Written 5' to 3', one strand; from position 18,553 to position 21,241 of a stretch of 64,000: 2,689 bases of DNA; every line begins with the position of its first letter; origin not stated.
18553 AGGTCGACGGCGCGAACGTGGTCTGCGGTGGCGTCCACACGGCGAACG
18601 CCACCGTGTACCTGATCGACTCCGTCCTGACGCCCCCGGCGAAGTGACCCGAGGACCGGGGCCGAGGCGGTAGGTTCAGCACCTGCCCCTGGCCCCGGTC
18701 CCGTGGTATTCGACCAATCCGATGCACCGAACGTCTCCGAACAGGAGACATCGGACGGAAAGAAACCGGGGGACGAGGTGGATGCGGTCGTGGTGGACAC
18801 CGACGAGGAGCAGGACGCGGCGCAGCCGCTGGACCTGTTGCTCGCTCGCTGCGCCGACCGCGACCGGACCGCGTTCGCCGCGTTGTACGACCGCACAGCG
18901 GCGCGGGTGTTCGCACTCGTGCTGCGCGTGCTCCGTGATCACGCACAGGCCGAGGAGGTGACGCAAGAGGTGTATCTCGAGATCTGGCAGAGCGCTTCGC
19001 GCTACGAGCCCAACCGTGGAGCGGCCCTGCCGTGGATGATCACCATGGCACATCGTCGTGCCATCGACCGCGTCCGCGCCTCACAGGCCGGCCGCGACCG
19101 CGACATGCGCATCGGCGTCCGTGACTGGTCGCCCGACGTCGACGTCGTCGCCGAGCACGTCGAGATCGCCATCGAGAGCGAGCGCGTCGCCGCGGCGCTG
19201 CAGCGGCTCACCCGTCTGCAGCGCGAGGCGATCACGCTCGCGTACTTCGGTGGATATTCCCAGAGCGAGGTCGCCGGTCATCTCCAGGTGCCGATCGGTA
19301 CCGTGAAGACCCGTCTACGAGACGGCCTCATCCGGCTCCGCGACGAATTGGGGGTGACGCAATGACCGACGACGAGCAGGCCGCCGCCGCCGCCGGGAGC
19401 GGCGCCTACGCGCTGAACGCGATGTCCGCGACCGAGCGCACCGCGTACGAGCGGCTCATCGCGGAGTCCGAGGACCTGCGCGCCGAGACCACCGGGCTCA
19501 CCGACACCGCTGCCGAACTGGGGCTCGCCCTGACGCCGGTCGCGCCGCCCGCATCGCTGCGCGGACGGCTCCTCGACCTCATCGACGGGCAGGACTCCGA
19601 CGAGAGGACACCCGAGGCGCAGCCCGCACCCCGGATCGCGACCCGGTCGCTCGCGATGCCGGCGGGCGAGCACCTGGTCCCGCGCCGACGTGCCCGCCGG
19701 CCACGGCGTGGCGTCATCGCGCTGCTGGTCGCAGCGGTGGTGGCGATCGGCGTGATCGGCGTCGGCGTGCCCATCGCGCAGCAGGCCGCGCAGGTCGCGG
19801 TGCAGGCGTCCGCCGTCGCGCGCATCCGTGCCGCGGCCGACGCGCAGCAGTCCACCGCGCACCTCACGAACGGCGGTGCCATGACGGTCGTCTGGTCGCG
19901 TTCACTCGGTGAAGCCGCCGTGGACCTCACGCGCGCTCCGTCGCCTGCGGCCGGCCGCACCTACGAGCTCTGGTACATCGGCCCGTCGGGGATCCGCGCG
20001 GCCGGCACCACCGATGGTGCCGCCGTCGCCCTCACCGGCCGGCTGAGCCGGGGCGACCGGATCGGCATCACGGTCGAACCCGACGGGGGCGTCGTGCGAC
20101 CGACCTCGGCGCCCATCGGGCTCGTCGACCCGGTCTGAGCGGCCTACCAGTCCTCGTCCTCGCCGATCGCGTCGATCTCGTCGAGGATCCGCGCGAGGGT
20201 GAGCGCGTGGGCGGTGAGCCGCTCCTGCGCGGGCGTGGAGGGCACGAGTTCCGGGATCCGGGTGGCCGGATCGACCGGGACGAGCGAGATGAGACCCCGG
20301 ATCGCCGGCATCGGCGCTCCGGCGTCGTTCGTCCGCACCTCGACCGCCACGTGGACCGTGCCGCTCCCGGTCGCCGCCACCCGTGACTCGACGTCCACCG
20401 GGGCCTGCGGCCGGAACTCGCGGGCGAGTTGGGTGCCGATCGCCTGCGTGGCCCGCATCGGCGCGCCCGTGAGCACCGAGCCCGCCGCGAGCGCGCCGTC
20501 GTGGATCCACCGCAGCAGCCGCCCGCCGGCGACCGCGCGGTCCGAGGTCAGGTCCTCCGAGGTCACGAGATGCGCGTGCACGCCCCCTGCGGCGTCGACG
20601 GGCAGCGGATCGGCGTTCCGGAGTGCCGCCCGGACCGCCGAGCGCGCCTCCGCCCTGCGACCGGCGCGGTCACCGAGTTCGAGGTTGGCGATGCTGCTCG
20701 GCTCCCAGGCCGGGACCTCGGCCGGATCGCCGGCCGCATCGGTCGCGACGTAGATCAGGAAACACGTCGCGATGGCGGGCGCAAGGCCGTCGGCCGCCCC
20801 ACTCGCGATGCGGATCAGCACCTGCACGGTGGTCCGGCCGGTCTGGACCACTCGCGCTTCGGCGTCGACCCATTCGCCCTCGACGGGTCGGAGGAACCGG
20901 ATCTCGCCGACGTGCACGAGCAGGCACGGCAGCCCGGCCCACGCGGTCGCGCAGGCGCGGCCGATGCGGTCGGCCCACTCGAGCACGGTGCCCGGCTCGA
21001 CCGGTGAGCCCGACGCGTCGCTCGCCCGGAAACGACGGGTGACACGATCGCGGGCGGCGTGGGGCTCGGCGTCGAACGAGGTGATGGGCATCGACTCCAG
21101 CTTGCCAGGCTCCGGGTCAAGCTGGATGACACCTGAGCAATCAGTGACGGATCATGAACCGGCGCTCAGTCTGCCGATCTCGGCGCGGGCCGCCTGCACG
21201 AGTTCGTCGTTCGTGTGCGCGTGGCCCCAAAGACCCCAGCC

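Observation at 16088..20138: Compact SigK / RskA / fasciclin (MPT70/83-like) / DipZ cluster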

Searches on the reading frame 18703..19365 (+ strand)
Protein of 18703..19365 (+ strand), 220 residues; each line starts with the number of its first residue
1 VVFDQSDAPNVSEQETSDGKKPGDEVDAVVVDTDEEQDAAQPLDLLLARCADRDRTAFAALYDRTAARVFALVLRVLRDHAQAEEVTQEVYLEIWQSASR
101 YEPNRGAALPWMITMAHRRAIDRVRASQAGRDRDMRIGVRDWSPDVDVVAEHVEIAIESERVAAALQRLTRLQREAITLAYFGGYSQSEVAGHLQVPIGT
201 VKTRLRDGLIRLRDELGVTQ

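Call 7: search_protein_families(library=pfam, proteins=[window:18703-19365:+], max_evalue=0.01)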
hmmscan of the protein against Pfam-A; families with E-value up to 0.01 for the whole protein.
window:18703-19365:+ (220 aa): 4 families
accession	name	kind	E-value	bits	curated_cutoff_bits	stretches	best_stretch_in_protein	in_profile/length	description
PF04542.20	Sigma70_r2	-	2.8e-16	59.5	24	1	61-128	1-69/71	Sigma-70 region 2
PF08281.18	Sigma70_r4_2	-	2.5e-13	49.9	25.7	1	160-212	2-54/54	Sigma-70, region 4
PF04545.22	Sigma70_r4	-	8.9e-11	41.6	24.1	1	165-213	1-49/50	Sigma-70, region 4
PF07638.17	Sigma70_ECF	-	0.0005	20.5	21.1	1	112-206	79-173/185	ECF sigma factor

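Call 8: search_protein_families(library=ncbifam, proteins=[window:18703-19365:+], max_evalue=0.01)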
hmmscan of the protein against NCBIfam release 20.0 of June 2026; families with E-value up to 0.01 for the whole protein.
window:18703-19365:+ (220 aa): 84 families (the best 25 are shown)
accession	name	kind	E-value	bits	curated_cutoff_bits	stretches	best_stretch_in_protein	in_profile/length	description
NF007228.0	PRK09646.1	subfamily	5.5e-80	267.6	226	1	34-219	8-193/194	ECF RNA polymerase sigma factor SigK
NF009172.0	PRK12519.1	subfamily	1.5e-40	138.8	222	1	47-217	20-190/194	RNA polymerase sigma factor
NF009167.0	PRK12514.1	equivalog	3.7e-37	128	265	1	43-215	7-177/180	RNA polymerase sigma factor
NF009189.0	PRK12537.1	equivalog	2.1e-30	105.6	261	1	44-216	11-181/182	RNA polymerase sigma factor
NF004113.0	PRK05602.1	equivalog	3.4e-28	98.7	208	1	33-216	22-201/211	RNA polymerase sigma factor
NF009186.0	PRK12534.1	equivalog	7e-28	97.7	267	1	46-213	15-182/187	RNA polymerase sigma factor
NF008893.0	PRK11924.2-3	equivalog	1.2e-27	96.7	331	1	41-214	6-178/181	RNA polymerase sigma factor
NF010500.0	PRK13919.1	subfamily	1.5e-27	96.9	226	1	45-216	12-183/186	putative RNA polymerase sigma E protein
NF007227.0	PRK09645.1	subfamily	4.2e-27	95.2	202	1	51-214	8-168/177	sigma-70 family RNA polymerase sigma factor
NF009166.1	PRK12513.1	equivalog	2.1e-26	92.8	206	1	44-217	10-187/193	RNA polymerase sigma factor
NF009178.0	PRK12526.1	equivalog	3.3e-26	92.1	301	1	30-217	17-207/211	RNA polymerase sigma factor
NF009195.0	PRK12543.1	subfamily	3.4e-26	91.9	197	1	46-216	10-178/192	RNA polymerase sigma factor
NF009168.0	PRK12515.1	subfamily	4.8e-26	91.4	236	1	43-206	9-169/189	RNA polymerase sigma factor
NF008890.0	PRK11924.1-3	equivalog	4.6e-24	84.9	284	1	33-216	15-201/205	RNA polymerase sigma factor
TIGR02937.1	sigma70-ECF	superfamily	8.7e-23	80.7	42.9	1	57-216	2-165/165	sigma-70 family RNA polymerase sigma factor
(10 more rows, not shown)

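Call 16: search_solved_structures(query=window:18703-19365:+, show_alignments=2, max_evalue=0.00001)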
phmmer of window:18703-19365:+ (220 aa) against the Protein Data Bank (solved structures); distinct sequences matched with E-value up to 0.00001: 10.
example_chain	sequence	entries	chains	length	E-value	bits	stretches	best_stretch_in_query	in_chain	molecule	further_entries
4nqw_A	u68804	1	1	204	2.5e-49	170.9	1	41-218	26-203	ECF RNA polymerase sigma factor SigK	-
2q1z_A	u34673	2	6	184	1.2e-23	87.1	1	43-215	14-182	RpoE, ECF SigE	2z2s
6dv9_F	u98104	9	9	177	1.9e-15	60.3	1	53-219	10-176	ECF RNA polymerase sigma factor SigL | RNA polymerase sigma factor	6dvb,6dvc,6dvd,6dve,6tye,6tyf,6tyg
5wuq_A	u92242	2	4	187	3.5e-12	49.7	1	52-216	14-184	ECF RNA polymerase sigma factor SigW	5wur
6in7_B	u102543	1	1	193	5.1e-09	39.3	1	46-205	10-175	RNA polymerase sigma-H factor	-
8z6g_B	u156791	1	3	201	5.8e-09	39.1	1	46-205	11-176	RNA polymerase sigma factor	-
9m9d_F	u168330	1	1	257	1.7e-08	37.6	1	60-217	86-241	ECF RNA polymerase sigma factor SigE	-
9m9e_F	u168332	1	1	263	1.8e-08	37.5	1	60-217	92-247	ECF RNA polymerase sigma factor SigE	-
9m98_F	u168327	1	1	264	1.9e-08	37.5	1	60-217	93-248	ECF RNA polymerase sigma factor SigE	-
5uxx_A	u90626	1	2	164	1.7e-06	31.1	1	66-217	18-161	RNA polymerase sigma factor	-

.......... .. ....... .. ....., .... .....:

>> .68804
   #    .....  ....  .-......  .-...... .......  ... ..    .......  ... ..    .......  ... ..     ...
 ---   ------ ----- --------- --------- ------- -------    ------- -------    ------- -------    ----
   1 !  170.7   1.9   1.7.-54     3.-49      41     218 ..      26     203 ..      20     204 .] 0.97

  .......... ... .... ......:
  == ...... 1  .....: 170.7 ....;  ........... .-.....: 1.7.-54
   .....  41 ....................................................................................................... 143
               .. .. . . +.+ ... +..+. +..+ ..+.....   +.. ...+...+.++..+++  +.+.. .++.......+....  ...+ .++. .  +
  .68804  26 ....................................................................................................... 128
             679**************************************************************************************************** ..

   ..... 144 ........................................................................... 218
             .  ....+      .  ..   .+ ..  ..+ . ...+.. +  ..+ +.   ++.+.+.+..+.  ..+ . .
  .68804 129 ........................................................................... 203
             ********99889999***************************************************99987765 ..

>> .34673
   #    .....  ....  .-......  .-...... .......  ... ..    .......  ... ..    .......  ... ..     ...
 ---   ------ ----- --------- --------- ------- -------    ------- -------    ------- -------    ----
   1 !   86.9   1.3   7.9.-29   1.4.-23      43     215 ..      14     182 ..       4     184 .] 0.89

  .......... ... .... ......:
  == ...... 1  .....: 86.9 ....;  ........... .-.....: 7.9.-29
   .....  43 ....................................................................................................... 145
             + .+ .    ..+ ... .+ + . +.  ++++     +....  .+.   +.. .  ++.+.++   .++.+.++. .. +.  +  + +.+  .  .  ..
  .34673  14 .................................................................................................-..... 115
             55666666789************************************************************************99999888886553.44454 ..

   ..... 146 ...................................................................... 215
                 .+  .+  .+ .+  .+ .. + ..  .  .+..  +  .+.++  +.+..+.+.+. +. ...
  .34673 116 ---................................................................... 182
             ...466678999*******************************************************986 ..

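Call 21: find_homologous_proteins(query=window:18778-19365:+, max_evalue=1e-20)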
Query window:18778-19365:+ (195 aa): 7786 proteins with E <= 1e-20 among 8000 candidates; the best 120 are listed.
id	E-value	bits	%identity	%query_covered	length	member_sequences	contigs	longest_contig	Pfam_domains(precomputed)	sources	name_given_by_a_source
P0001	6.2e-118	409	99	100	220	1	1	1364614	PF04545.23,PF04542.21,PF08281.19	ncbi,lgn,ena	-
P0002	4.3e-107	373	92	100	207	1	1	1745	PF04545.23,PF04542.21,PF08281.19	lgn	-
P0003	2.4e-80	286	74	89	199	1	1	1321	PF07638.18,PF04545.23,PF04542.21,PF08281.19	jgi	jgi:RNA polymerase sigma-70 factor, ECF subfamily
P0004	4.4e-80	285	71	93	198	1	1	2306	PF07638.18,PF04545.23,PF04542.21,PF08281.19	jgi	-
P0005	2.0e-79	283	71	93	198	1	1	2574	PF07638.18,PF04545.23,PF04542.21,PF08281.19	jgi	jgi:RNA polymerase sigma-70 factor (ECF subfamily)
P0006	2.8e-79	283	71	92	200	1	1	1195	PF07638.18,PF04545.23,PF04542.21,PF08281.19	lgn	-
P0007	5.9e-79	282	68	99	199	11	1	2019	PF07638.18,PF04545.23,PF04542.21,PF08281.19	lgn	-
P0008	7.3e-79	282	71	91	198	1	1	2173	PF07638.18,PF04545.23,PF04542.21,PF08281.19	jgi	jgi:RNA polymerase sigma-70 factor, ECF subfamily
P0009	1.2e-78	281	67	99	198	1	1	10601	PF07638.18,PF04545.23,PF04542.21,PF08281.19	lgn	-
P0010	2.9e-78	280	71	93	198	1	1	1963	PF07638.18,PF04545.23,PF04542.21,PF08281.19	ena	-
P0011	3.3e-78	279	70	93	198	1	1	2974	PF07638.18,PF04545.23,PF04542.21,PF08281.19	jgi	jgi:RNA polymerase sigma-70 factor (ECF subfamily)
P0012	1.2e-77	278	74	82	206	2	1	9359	PF07638.18,PF04545.23,PF04542.21,PF08281.19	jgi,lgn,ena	-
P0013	1.5e-77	277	66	99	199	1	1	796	PF07638.18,PF04545.23,PF04542.21,PF08281.19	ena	-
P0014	1.5e-77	277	67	99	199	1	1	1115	PF07638.18,PF04545.23,PF04542.21,PF08281.19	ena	-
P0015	2.2e-77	277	68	97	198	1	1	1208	PF07638.18,PF04545.23,PF04542.21,PF08281.19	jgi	jgi:RNA polymerase sigma-70 factor (ECF subfamily)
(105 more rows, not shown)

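Call 23: find_related_loci(query=A1, collection=genome_contigs, flank=6000)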
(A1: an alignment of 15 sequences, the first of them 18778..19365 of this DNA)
Query A1 (195 aa) in genome_contigs; peptide patterns used: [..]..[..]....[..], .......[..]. (x = any residue, [..] = any of these).
600 stretches matched a pattern (row limit reached: there are more); 594 encode a relative of the query (tblastn E <= 1e-3); the best 80 are kept; 80 distinct loci.
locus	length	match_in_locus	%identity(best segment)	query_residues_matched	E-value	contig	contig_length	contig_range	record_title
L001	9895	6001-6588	65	1-193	2e-82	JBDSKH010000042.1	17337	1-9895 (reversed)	MAG: Pseudolysinimonas sp. isolate cluster1_bin.341 k127_533263, whole genome shotgun sequence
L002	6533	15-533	70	21-193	1e-81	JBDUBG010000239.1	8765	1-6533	MAG: Pseudolysinimonas sp. isolate cluster4_bin.209 NODE_23817_length_8765_cov_5.629162, whole genome shotgun sequence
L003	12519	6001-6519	70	21-193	7e-80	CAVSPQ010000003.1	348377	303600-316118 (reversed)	MAG: uncultured Actinomycetota bacterium isolate MFD01275.bin.2.141 genome assembly, contig: contig_17723, whole genome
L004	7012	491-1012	69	21-194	1e-79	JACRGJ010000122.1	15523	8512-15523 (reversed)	MAG: Micrococcales bacterium isolate NC_groundwater_1748_Pr3_B-0.1um_72_11 SR-2_scaffold_141_3609541, whole genome shotg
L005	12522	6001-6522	67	21-194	3e-79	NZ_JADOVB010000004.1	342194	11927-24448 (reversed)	Salinibacterium sp. CAN_S4 Ga0418709_04, whole genome shotgun sequence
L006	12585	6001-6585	66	1-193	7e-79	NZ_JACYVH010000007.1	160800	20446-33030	Frigoribacterium sp. CFBP 13712 strain CFBP13712 CFBP1371207, whole genome shotgun sequence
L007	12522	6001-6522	71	21-194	8e-79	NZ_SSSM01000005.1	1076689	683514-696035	Naasia lichenicola strain YIM 131853 Scaffold1_5, whole genome shotgun sequence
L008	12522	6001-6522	66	21-194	7e-79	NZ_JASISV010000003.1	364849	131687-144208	Salinibacterium sp. G-O1 NODE_3_length_364849_cov_14.068688, whole genome shotgun sequence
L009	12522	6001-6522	70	21-194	2e-78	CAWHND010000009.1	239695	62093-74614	MAG: uncultured Actinomycetota bacterium isolate MFD02581.bin.2.206 genome assembly, contig: contig_51629, whole genome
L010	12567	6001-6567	67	5-193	2e-78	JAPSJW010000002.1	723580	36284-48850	MAG: Microbacteriaceae bacterium isolate RM56_bin.064 NODE_3_length_723580_cov_16.505831, whole genome shotgun sequence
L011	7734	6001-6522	68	21-194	3e-78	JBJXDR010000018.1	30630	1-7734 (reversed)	MAG: Rhodoglobus sp. isolate R.bin.15 k127_1966979, whole genome shotgun sequence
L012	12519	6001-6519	71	21-193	1e-77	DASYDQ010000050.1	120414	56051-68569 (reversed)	MAG TPA_asm: Pseudolysinimonas sp. isolate SMAG_U4963 k141_4708655, whole genome shotgun sequence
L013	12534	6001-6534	66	16-193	7e-78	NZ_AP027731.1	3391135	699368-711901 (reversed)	Naasia aerilata strain NBRC 108725 chromosome, complete genome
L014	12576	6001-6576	63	7-193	2e-77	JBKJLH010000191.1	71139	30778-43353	MAG: Lacisediminihabitans sp. isolate ant_bin.275 k117_2773559, whole genome shotgun sequence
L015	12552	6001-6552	64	10-193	4e-77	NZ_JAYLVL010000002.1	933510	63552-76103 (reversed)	Lacisediminihabitans sp. H27-G8 NODE_2_length_933510_cov_49.818182, whole genome shotgun sequence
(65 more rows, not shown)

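Call 28: find_encoding_contigs(protein=P0001, flank=4000, max_places=3)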
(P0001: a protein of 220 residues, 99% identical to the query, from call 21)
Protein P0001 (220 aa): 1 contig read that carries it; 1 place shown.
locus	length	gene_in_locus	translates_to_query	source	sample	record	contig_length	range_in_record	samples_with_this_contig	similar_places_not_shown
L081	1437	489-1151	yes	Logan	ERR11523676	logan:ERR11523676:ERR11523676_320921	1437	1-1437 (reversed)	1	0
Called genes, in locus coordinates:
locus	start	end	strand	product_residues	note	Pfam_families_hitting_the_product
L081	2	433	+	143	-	?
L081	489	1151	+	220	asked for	PF04542:Sigma70_r2, PF08281:Sigma70_r4_2, PF04545:Sigma70_r4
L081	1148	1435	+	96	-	?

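Call 29: find_encoding_contigs(protein=P0002, flank=4000, max_places=3)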
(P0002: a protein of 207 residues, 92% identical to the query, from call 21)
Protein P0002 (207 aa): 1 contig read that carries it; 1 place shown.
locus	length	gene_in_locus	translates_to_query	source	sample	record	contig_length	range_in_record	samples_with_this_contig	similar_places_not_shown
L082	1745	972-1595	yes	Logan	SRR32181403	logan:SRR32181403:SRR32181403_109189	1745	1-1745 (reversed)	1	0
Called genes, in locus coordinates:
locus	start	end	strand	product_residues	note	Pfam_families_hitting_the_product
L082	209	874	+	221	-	PF02469:Fasciclin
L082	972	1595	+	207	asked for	PF04542:Sigma70_r2, PF08281:Sigma70_r4_2, PF04545:Sigma70_r4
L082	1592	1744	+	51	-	?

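Call 49: find_encoding_contigs(protein=P0122, flank=1000, max_places=2)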
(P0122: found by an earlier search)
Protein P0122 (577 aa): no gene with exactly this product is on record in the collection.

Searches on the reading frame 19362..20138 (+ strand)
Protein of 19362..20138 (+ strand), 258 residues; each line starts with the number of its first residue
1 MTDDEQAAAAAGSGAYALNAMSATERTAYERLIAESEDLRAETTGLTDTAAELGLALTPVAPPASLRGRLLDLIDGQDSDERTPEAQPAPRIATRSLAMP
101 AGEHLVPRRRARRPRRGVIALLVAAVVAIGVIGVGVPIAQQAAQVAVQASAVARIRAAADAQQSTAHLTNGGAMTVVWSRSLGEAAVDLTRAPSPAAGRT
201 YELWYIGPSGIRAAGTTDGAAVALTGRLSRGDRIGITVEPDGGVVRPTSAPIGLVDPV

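Call 7: search_protein_families(library=pfam, proteins=[window:19362-20138:+], max_evalue=0.01)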
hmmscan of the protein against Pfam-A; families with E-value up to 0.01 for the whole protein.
window:19362-20138:+ (258 aa): 1 family
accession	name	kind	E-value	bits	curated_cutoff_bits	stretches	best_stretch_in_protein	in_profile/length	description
PF10099.14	RskA_C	-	5e-17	62.9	29.4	1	122-252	3-135/135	Anti-sigma-K factor rskA, C-terminal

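Call 8: search_protein_families(library=ncbifam, proteins=[window:19362-20138:+], max_evalue=0.01)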
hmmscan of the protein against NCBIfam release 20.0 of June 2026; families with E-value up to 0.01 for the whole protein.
window:19362-20138:+ (258 aa): 2 families
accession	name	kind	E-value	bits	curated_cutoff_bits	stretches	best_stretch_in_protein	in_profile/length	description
NF052375.1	antisigma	equivalog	1.7e-43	149.2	100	1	14-251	3-217/217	anti-sigma factor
NF010501.0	PRK13920.1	subfamily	1.4e-20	73.9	225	1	15-252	10-208/213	putative anti-sigmaE protein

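Call 17: search_solved_structures(query=window:19362-20138:+, show_alignments=2, max_evalue=0.01)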
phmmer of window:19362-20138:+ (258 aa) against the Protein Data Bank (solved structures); distinct sequences matched with E-value up to 0.01: 0.

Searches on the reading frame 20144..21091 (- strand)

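Call 63: search_protein_families(library=pfam, proteins=[window:20144-21091:-], max_evalue=0.001)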
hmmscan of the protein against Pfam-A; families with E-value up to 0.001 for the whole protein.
window:20144-21091:- (315 aa): 2 families
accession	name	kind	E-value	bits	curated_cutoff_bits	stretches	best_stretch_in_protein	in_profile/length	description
PF03061.28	4HBT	-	1.2e-12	48.4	20.6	1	34-95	7-70/79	Thioesterase superfamily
PF13622.12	4HBT_3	-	0.00023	21.8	24.3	0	63-106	37-74/83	Acyl-CoA thioesterase N-terminal domain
